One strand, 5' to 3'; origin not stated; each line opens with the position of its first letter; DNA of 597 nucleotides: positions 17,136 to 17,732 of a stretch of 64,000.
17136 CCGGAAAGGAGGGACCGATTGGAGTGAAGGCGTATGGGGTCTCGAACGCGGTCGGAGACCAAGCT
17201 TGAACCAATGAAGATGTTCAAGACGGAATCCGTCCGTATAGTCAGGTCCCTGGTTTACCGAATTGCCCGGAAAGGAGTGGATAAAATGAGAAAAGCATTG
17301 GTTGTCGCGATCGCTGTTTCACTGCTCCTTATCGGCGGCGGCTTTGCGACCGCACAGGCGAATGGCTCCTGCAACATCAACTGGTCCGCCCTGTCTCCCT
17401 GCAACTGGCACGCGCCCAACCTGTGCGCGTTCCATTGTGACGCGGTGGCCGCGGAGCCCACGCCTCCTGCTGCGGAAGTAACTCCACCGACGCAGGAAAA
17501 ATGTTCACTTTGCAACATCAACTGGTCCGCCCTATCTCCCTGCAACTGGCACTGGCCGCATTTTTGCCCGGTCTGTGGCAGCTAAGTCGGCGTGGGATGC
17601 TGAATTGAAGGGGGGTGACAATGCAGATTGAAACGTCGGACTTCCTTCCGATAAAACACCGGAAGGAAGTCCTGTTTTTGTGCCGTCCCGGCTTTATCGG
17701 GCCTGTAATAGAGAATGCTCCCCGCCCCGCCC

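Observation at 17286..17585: Secreted Cys-rich peptide with a nearly identical internal tandem repeat (recent duplication)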

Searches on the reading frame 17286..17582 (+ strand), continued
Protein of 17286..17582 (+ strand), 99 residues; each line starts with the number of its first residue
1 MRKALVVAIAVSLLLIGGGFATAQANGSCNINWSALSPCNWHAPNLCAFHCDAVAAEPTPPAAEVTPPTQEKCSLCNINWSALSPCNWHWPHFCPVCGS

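Call 53: search_protein_families(library=pfam, proteins=[L014:12005-13900:-, L014:13752-15038:-, L014:7694-8101:-, L013:8240-9151:+, L013:9159-9851:+, L013:10659-11303:+, L013:11766-12779:+, L018:8176-9480:+, L018:11796-13391:+, L004:10098-11372:-], max_evalue=0.001)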
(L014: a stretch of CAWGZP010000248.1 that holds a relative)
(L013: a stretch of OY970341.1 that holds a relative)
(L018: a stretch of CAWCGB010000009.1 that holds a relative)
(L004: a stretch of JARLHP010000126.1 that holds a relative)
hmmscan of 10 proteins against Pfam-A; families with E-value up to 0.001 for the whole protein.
L014:12005-13900:- (631 aa): 8 families
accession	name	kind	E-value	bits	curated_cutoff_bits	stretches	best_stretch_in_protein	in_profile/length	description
PF14312.12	FG-GAP_2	-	5.2e-56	187.1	23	4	202-253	1-49/49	FG-GAP repeat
PF00041.27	fn3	-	9.2e-22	77.5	25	3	345-428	2-82/84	Fibronectin type III domain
PF25059.1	FN3_DSCAM-DSCAML_C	-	6.8e-10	39.6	39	0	393-423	43-73/89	DSCAM/DSCAML C-terminal Fn3-like domain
PF13620.12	CarboxypepD_reg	-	2.3e-07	31.5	32.3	1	262-317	1-60/82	Carboxypeptidase regulatory-like domain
PF17210.9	SdrD_B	-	5.3e-07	30.3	29.7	1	265-326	15-80/112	SdrD B-like domain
PF13715.12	CarbopepD_reg_2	-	9.4e-06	26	32.2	1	263-317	1-56/88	CarboxypepD_reg-like domain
PF16656.11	Pur_ac_phosph_N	-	8.1e-05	23.6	30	0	369-422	38-84/93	Purple acid Phosphatase, N-terminal domain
PF13750.12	Big_3_3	-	0.00099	19.2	27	0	386-420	102-136/157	Bacterial Ig-like domain (group 3)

L014:13752-15038:- (428 aa): 1 family
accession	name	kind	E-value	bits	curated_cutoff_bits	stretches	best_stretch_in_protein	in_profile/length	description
PF14312.12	FG-GAP_2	-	1.7e-42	143.8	23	3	356-407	1-49/49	FG-GAP repeat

L014:7694-8101:- (135 aa): 0 families

L013:8240-9151:+ (303 aa): 2 families
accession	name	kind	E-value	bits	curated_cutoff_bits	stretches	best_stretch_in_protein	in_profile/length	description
PF03466.25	LysR_substrate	-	6.4e-34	117.6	28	1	88-293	2-205/209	LysR substrate binding domain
PF00126.33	HTH_1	-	5.4e-20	71.5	26.6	1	4-63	2-60/60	Bacterial regulatory helix-turn-helix protein, lysR family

L013:9159-9851:+ (230 aa): 1 family
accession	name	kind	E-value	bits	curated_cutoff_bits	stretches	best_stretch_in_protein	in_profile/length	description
PF01609.27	DDE_Tnp_1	-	4.2e-05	23.8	23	1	54-116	117-179/200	Transposase DDE domain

L013:10659-11303:+ (214 aa): 1 family
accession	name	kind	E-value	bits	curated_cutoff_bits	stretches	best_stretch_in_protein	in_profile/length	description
PF05494.18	MlaC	-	5.4e-33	114.6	26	1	53-203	4-166/166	MlaC protein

L013:11766-12779:+ (337 aa): 2 families
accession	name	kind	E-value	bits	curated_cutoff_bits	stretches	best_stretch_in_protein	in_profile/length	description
PF00027.35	cNMP_binding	-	7e-23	80.8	27.5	1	65-150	2-87/89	Cyclic nucleotide-binding domain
PF00581.25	Rhodanese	-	1.8e-15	57.6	22.2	1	232-326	3-101/102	Rhodanese-like domain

L018:8176-9480:+ (434 aa): 1 family
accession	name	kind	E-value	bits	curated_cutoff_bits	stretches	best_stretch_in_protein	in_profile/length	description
PF00990.26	GGDEF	-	2.7e-45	154.5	23.8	1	274-430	2-161/161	Diguanylate cyclase, GGDEF domain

L018:11796-13391:+ (531 aa): 0 families

L004:10098-11372:- (424 aa): 5 families
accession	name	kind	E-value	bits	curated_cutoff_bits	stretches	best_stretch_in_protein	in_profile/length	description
PF08241.18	Methyltransf_11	-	4.5e-09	37.3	21.2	1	291-349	40-94/95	Methyltransferase domain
PF13649.12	Methyltransf_25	-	8e-06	26.9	27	1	286-346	38-97/97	Methyltransferase domain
PF13847.12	Methyltransf_31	-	1.2e-05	25.5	27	1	289-361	47-122/145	Methyltransferase domain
PF08242.18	Methyltransf_12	-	0.00013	23.1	30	1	286-348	37-98/98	Methyltransferase domain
PF13489.12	Methyltransf_23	-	0.00048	20.3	27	1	296-355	62-121/164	Methyltransferase domain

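Call 71: search_protein_families(library=pfam, alignment_id=A9, max_evalue=0.00001)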
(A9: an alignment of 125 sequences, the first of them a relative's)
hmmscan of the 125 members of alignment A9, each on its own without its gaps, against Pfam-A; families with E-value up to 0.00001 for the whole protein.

A. member 1, L003:204-1799:+ (532 aa): 5 families
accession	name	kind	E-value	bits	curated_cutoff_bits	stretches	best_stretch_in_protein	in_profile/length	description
PF02518.31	HATPase_c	-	3.2e-28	98.8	26.4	1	422-529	2-108/111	Histidine kinase-, DNA gyrase B-, and HSP90-like ATPase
PF08447.18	PAS_3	-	2.9e-23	82.4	25.6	1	205-286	2-83/89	PAS fold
PF08448.16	PAS_4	-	8.4e-23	81.1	23.1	1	60-171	1-109/110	PAS fold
PF13426.13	PAS_9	-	5.7e-21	75.2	27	2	198-297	6-103/103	PAS domain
PF00989.32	PAS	-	2.5e-14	53.7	22.6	1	55-167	2-113/113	PAS fold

B. families by the number of members that match (of 125 scanned): 145 families (the first 25 are shown)
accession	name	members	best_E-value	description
PF13426.13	PAS_9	7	5.7e-21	PAS domain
PF00989.32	PAS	7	2.5e-14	PAS fold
PF17432.8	DUF3458_C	6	5.1e-53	Domain of unknown function (DUF3458_C) ARM repeats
PF01433.26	Peptidase_M1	6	7.3e-31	Peptidase family M1 domain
PF00817.25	IMS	5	2.2e-56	impB/mucB/samB family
PF13091.12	PLDc_2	5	1.2e-45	PLD-like domain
PF04366.17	Ysc84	5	2.5e-45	Las17-binding protein actin regulator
PF11799.13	IMS_C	5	2.1e-30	impB/mucB/samB family C-terminal domain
PF11940.14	DUF3458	5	1.1e-15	Domain of unknown function (DUF3458) Ig-like fold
PF17900.6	Peptidase_M1_N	5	3.1e-11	Peptidase M1 N-terminal domain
PF11798.14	IMS_HHH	5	6.9e-11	IMS family HHH motif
PF07517.20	SecA_DEAD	4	3.7e-137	SecA DEAD-like domain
PF21090.3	P-loop_SecA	4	8.4e-83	SecA P-loop domain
PF07516.18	SecA_SW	4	4.2e-73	SecA Wing and Scaffold domain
PF01043.26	SecA_PP_bind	4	4.6e-47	SecA preprotein cross-linking domain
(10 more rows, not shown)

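Call 72: search_protein_families(library=pfam, proteins=[L011:10551-11525:-, L011:11528-12313:-, L011:12322-13323:-, L011:13431-14489:-, L011:14697-15500:-, L012:10830-11642:-, L012:7340-8650:-, L008:1862-2776:+, L008:2776-3498:+, L008:3706-5085:-], max_evalue=0.0001)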
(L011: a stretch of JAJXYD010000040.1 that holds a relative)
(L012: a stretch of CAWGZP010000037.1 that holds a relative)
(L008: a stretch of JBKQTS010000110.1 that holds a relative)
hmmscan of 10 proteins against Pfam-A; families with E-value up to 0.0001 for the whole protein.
L011:10551-11525:- (325 aa): 12 families
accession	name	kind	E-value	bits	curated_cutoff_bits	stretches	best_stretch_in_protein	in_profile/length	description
PF01077.27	NIR_SIR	-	2.2e-25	89.4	27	1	99-298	3-153/158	Nitrite and sulphite reductase 4Fe-4S domain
PF03460.22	NIR_SIR_ferr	-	8.2e-17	61.1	24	1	18-79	5-67/69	Nitrite/Sulfite reductase ferredoxin-like half domain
PF00037.32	Fer4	-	7.4e-12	45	21.1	1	198-219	2-23/24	4Fe-4S binding domain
PF13237.11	Fer4_10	-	4.5e-11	42.9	25.5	2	166-215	3-53/53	4Fe-4S dicluster domain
PF12837.12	Fer4_6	-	3.2e-10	39.9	25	1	197-218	2-23/24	4Fe-4S binding domain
PF12838.12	Fer4_7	-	1.2e-08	35.7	27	1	171-218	1-52/52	4Fe-4S dicluster domain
PF13187.11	Fer4_9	-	1.6e-08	34.8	27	0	204-227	2-25/52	4Fe-4S dicluster domain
PF14697.11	Fer4_21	-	4.8e-07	30.3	35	1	168-218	4-56/59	4Fe-4S dicluster domain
PF13484.11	Fer4_16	-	1.4e-06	29.5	30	0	204-222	2-20/66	4Fe-4S double cluster binding domain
PF12797.12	Fer4_2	-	1.4e-06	28.3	24.5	1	165-182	3-20/22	4Fe-4S binding domain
PF13459.11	Fer4_15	-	4.9e-06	27.6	22.4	0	167-186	3-22/66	4Fe-4S single cluster domain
PF12800.12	Fer4_4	-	8.6e-06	26.1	24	0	201-217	1-17/17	4Fe-4S binding domain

L011:11528-12313:- (262 aa): 2 families
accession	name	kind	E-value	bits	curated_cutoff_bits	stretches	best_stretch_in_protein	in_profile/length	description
PF00175.26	NAD_binding_1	-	1.1e-13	52.2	22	1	107-206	2-107/109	Oxidoreductase NAD-binding domain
PF10418.14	DHODB_Fe-S_bind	-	2.9e-08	33.7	23.9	1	225-256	1-39/41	Iron-sulfur cluster binding domain of dihydroorotate dehydrogenase B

L011:12322-13323:- (334 aa): 2 families
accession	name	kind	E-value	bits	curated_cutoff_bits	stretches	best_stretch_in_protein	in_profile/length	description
PF17179.9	Fer4_22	-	9.1e-30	103.8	27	1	222-318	1-95/95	4Fe-4S dicluster domain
PF13183.11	Fer4_8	-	8.5e-05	23.5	27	0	221-316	3-66/68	4Fe-4S dicluster domain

L011:13431-14489:- (353 aa): 4 families
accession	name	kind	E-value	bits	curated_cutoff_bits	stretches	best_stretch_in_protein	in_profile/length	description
PF02518.31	HATPase_c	-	4.8e-15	56.4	26.4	1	248-352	1-107/111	Histidine kinase-, DNA gyrase B-, and HSP90-like ATPase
PF13426.13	PAS_9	-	7.6e-13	49.1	27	1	19-124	2-101/103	PAS domain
PF00989.32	PAS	-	3.4e-10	40.4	22.6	1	10-124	3-113/113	PAS fold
PF08448.16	PAS_4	-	2.8e-05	24.7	23.1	1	14-129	1-110/110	PAS fold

L011:14697-15500:- (268 aa): 2 families
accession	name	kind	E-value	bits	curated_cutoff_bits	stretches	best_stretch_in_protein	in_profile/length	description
PF12654.12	DUF3786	-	1.1e-44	152.5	27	1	87-255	5-175/176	Domain of unknown function (DUF3786)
PF04060.18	FeS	-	1.3e-13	50.9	23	1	13-45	1-33/33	Putative Fe-S cluster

L012:10830-11642:- (271 aa): 1 family
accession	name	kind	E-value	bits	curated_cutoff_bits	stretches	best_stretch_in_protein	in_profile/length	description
PF14023.12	Bestrophin-like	-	3.9e-10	40.1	32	1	52-250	30-231/232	Bestrophin-like domain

L012:7340-8650:- (437 aa): 1 family
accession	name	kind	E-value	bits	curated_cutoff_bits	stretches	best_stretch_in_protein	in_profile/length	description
PF00860.26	Xan_ur_permease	-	3e-54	184.7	27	1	25-395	4-386/389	Permease family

L008:1862-2776:+ (305 aa): 1 family
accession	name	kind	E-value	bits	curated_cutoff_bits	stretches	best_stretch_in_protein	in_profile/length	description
PF09865.15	DUF2092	-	4.6e-65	219.4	21.2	1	73-285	1-211/212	Predicted periplasmic protein (DUF2092)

L008:2776-3498:+ (241 aa): 0 families

L008:3706-5085:- (460 aa): 0 families

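Call 81: find_related_loci(query=A4, collection=metagenome_contigs, flank=8000)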
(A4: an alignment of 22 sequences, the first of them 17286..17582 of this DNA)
Query A4 (99 aa) in metagenome_contigs; peptide patterns used: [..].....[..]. (x = any residue, [..] = any of these).
49 stretches matched a pattern; 29 encode a relative of the query (tblastn E <= 1e-3); 29 distinct loci.
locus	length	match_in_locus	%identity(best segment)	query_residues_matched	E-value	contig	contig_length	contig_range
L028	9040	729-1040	48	1-99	4e-24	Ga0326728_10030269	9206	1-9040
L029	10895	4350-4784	49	1-99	4e-23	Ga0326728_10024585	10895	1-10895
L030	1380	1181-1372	49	1-65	1e-16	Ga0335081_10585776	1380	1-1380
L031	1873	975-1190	42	1-99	9e-16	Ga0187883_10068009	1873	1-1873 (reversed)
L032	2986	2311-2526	42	1-99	9e-16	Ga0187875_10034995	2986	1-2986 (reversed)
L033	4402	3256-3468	48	1-60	4e-15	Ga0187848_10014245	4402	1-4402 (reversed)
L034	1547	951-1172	43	1-99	5e-15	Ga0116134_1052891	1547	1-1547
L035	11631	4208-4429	43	1-99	5e-15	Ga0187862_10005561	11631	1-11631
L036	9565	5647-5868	43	1-99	5e-15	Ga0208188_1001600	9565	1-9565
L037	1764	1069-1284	42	1-99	2e-14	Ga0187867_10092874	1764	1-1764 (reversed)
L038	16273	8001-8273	38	1-74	8e-14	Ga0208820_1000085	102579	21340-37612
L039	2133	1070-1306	44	1-60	7e-14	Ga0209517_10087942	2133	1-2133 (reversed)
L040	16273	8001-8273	38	1-74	8e-14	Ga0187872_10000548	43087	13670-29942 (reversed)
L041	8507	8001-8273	36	1-71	2e-13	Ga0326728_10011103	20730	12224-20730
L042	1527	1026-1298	36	1-71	2e-13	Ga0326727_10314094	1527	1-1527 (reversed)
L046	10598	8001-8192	38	1-94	2e-12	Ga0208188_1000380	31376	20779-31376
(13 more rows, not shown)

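Call 86: search_protein_families(library=pfam, alignment_id=A10, max_evalue=0.00001)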
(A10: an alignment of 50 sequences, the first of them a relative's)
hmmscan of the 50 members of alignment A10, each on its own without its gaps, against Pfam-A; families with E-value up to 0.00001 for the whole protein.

A. member 1, L028:1345-1992:+ (216 aa): 1 family
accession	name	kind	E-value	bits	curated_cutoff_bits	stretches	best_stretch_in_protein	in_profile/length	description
PF05494.18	MlaC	-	1.3e-40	139.3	26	1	47-205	4-166/166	MlaC protein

B. families by the number of members that match (of 50 scanned): 61 families (the first 25 are shown)
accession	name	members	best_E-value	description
PF08448.16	PAS_4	5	3.5e-15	PAS fold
PF13426.13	PAS_9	5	3.1e-14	PAS domain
PF05494.18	MlaC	4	1.3e-40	MlaC protein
PF02518.31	HATPase_c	4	7.4e-27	Histidine kinase-, DNA gyrase B-, and HSP90-like ATPase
PF00989.32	PAS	4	5.1e-10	PAS fold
PF00158.32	Sigma54_activat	3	2.3e-69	Sigma-54 interaction domain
PF25601.1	AAA_lid_14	3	3.9e-28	AAA+ ATPase lid domain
PF14532.12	Sigma54_activ_2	3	1e-21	Sigma-54 interaction domain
PF02954.25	HTH_8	3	4.6e-15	Bacterial regulatory protein, Fis family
PF07728.20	AAA_5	3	4.6e-10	AAA domain (dynein-related subfamily)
PF07724.20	AAA_2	3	3.3e-07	AAA domain (Cdc48 subfamily)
PF04366.17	Ysc84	2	4.2e-45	Las17-binding protein actin regulator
PF00072.30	Response_reg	2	2.8e-26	Response regulator receiver domain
PF01609.27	DDE_Tnp_1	2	2.1e-14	Transposase DDE domain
PF00512.31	HisKA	2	1.3e-13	His Kinase A (phospho-acceptor) domain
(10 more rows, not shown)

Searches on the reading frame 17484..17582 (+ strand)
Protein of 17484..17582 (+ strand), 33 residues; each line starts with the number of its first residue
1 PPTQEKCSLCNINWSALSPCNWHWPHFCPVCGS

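Call 70: predict_structure(alignment_id=A8)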
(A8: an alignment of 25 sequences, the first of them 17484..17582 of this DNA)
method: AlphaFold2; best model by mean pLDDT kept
length: 33 residues; sequences in the alignment: 25
mean_pLDDT: 53.4   pTM: 0.18
mean pLDDT of the five models: 53.4, 52.7, 52.6, 52.3, 51.4
residues with pLDDT >= 90: 0; 70-90: 0; 50-70: 26; < 50: 7
segments of 3 or more residues with pLDDT < 50: 1-6
pLDDT, mean of each block of 10 residues (from residue 1): 48 54 58 52
secondary structure, 60 per line:
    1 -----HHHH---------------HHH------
elements in order: H6-9
